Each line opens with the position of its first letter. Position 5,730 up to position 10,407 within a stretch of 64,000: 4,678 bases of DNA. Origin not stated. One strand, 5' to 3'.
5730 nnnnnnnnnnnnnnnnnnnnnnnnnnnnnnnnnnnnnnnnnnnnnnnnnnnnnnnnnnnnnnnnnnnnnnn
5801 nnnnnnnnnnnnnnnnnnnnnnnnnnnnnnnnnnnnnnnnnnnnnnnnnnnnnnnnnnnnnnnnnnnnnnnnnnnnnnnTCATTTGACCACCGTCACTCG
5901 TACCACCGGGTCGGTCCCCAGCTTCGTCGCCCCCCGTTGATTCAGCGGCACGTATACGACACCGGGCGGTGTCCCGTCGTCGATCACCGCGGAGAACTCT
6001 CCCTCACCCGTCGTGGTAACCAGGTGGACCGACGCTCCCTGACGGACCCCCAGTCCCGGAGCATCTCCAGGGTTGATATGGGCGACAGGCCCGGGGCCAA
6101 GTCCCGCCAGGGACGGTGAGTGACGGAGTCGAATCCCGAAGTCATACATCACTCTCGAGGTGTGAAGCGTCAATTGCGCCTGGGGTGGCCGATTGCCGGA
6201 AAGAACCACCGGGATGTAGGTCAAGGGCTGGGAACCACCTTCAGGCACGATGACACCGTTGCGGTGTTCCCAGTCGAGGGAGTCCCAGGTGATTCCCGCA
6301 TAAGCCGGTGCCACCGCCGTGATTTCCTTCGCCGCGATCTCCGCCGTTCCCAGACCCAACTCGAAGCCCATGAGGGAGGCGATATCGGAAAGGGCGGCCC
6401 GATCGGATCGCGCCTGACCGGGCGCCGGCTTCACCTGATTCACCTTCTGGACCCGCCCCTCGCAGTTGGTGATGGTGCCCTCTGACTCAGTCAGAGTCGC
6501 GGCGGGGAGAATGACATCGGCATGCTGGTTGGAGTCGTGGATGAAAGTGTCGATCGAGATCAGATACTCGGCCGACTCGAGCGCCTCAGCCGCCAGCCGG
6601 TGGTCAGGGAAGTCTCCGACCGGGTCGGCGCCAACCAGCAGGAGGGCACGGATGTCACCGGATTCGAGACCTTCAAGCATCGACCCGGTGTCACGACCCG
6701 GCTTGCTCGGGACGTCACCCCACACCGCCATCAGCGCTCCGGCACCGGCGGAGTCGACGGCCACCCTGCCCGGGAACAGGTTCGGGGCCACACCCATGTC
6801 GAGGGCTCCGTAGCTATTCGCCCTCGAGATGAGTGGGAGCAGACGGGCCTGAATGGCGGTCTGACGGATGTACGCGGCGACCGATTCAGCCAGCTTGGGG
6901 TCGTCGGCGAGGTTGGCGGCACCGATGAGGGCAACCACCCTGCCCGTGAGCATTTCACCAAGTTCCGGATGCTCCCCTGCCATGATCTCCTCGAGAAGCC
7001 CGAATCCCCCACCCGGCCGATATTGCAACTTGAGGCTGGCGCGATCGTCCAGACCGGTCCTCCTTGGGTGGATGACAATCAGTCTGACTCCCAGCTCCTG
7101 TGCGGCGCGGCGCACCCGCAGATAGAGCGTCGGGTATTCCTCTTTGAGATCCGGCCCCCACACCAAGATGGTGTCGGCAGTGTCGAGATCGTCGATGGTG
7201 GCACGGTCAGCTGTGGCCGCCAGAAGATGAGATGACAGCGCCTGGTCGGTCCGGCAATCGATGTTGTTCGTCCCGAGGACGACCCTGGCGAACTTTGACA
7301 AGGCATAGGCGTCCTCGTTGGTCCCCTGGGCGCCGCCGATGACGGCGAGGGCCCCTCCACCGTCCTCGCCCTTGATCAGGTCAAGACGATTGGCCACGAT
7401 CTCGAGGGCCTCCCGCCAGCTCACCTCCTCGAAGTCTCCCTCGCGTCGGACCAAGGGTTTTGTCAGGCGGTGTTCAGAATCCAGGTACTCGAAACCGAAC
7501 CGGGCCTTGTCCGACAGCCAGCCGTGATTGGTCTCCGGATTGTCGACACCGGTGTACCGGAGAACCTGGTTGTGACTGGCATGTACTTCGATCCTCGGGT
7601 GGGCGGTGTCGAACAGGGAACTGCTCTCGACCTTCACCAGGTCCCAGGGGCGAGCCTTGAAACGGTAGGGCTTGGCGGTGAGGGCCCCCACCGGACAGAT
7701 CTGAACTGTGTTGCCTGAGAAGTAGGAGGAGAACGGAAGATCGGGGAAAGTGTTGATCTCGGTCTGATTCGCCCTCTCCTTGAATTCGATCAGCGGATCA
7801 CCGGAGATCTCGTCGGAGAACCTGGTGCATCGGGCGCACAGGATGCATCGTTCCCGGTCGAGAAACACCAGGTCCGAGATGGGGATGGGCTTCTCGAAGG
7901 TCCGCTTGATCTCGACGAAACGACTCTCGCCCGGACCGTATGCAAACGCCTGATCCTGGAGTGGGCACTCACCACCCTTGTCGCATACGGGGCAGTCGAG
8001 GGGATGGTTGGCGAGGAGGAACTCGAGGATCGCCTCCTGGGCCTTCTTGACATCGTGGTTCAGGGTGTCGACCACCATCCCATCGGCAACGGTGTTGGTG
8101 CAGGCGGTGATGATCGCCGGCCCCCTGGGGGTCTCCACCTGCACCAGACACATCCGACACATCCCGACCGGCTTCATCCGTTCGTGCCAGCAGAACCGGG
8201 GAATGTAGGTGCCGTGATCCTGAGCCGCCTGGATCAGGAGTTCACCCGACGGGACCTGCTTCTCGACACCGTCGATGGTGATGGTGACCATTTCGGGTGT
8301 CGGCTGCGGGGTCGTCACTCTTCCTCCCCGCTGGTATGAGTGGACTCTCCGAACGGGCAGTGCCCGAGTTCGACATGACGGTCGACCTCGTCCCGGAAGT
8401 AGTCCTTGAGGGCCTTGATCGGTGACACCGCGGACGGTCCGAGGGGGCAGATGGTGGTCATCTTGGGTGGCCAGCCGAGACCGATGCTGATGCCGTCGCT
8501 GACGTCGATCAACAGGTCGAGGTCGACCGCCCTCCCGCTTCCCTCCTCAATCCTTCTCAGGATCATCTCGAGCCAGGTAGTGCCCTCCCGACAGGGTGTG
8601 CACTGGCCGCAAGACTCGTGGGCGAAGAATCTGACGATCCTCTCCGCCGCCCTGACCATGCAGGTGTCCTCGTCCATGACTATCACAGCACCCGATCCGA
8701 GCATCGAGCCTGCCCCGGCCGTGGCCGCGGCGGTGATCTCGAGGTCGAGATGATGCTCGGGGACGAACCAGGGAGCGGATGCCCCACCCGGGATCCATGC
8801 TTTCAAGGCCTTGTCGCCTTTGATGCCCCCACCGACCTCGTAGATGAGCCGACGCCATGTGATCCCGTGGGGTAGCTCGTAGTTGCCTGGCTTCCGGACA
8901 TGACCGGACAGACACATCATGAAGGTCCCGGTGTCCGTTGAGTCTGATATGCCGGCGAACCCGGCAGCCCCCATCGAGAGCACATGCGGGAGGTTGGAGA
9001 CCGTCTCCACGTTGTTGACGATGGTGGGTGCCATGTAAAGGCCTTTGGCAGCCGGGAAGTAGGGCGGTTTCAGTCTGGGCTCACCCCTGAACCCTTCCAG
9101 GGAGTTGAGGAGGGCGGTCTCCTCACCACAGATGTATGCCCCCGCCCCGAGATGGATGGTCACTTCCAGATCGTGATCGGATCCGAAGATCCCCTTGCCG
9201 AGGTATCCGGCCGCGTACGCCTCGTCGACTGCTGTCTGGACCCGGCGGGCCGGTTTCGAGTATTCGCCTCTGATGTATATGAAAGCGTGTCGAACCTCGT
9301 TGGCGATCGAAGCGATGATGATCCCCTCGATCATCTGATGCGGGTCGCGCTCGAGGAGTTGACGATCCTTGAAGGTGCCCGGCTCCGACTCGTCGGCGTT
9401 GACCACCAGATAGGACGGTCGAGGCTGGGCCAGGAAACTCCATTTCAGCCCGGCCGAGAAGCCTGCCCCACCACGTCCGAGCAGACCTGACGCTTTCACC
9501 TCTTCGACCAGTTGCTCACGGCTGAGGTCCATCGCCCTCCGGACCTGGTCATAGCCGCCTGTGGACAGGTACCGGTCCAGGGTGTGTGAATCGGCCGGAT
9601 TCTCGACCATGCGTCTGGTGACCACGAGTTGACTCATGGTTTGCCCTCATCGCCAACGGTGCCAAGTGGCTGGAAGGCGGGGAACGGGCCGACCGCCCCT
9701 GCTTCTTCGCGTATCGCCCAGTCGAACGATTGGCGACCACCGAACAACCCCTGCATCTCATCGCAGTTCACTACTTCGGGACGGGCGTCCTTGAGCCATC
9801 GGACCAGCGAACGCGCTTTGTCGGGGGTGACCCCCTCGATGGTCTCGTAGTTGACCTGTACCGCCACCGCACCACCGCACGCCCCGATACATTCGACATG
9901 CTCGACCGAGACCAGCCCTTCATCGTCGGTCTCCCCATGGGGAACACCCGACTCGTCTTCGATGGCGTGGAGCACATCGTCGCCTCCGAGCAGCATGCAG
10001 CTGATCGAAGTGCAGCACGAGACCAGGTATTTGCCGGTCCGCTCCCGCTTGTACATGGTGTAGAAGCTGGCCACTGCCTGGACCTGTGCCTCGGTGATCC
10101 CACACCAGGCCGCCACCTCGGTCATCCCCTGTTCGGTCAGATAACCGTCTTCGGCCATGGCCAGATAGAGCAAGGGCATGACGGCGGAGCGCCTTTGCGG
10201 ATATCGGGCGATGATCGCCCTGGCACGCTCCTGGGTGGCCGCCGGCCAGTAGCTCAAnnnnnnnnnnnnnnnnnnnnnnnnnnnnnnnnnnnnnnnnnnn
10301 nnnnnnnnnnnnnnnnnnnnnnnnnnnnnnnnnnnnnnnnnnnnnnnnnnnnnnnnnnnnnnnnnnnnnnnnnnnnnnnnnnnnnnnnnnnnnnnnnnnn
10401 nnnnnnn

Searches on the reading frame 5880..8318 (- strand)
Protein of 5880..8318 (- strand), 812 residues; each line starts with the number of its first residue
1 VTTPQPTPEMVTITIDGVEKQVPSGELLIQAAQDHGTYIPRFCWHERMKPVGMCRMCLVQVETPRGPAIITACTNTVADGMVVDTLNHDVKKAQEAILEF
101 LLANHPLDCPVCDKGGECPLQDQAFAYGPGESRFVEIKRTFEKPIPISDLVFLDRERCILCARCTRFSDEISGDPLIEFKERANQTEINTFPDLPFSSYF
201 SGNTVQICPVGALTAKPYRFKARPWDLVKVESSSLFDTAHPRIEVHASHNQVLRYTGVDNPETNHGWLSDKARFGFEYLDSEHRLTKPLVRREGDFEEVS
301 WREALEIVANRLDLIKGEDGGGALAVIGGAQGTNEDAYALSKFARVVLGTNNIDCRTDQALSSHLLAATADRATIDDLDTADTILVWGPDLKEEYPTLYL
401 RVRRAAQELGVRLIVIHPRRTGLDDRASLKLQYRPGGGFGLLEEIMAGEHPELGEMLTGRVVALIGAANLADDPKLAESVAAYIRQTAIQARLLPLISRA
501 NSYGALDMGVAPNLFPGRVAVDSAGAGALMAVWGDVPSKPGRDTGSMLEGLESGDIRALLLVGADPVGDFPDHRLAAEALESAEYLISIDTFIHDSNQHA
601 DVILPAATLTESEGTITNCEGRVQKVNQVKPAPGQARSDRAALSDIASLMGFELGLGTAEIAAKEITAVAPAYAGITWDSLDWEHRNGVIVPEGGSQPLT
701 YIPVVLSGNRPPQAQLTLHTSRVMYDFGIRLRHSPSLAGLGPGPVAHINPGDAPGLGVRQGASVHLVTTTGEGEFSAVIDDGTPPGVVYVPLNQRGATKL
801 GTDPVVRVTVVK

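Call 90: search_protein_families(library=pfam, proteins=[window:5880-8318:-], max_evalue=0.00001)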
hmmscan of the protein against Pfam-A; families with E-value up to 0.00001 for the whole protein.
window:5880-8318:- (812 aa): 6 families
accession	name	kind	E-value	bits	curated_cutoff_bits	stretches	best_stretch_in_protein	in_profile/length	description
PF00384.28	Molybdopterin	-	8.3e-47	160.4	24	1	284-647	1-351/353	Molybdopterin oxidoreductase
PF22117.2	Fer4_Nqo3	-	1.8e-20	73.3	27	1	149-214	2-67/67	NADH-quinone oxidoreductase subunit 3, ferredoxin-like domain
PF13510.11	Fer2_4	-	9.4e-19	67.7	22.8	1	9-87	2-81/82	2Fe-2S iron-sulfur cluster binding domain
PF10588.14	NADH-G_4Fe-4S_3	-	1.8e-17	63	27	1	95-133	2-40/40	NADH-ubiquinone oxidoreductase-G iron-sulfur binding region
PF01568.27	Molydop_binding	-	1.8e-09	38.1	26.8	1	716-795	1-81/110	Molydopterin dinucleotide binding domain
PF00111.32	Fer2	-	4.2e-06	27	21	0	14-62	2-48/77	2Fe-2S iron-sulfur cluster binding domain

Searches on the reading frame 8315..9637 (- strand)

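Call 90: search_protein_families(library=pfam, proteins=[window:8315-9637:-], max_evalue=0.00001)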
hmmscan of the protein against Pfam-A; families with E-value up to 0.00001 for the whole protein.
window:8315-9637:- (440 aa): 3 families
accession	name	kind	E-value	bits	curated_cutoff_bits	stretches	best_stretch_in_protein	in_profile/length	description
PF01512.22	Complex1_51K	-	3.2e-45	154.1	31.2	1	47-217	1-149/150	Nuo51 FMN-binding domain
PF10589.14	NADH_4Fe-4S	-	6.8e-26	90.4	23.5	1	330-421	2-85/85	NADH-ubiquinone oxidoreductase-F iron-sulfur binding region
PF10531.15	SLBB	-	9.8e-08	32.2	27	1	242-275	3-36/55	SLBB domain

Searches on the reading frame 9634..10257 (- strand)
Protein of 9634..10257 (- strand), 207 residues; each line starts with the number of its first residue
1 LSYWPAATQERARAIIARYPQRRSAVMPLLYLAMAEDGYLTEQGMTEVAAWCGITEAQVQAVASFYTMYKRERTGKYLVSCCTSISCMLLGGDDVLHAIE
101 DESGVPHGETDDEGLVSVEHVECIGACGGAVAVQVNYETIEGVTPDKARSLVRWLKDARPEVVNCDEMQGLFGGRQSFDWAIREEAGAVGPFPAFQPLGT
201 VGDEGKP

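Call 90: search_protein_families(library=pfam, proteins=[window:9634-10257:-], max_evalue=0.00001)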
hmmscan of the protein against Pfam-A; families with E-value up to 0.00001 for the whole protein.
window:9634-10257:- (207 aa): 1 family
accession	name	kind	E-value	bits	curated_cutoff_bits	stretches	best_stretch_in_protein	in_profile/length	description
PF01257.25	2Fe-2S_thioredx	-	3.6e-42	144.1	24.8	1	13-154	2-143/145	Thioredoxin-like [2Fe-2S] ferredoxin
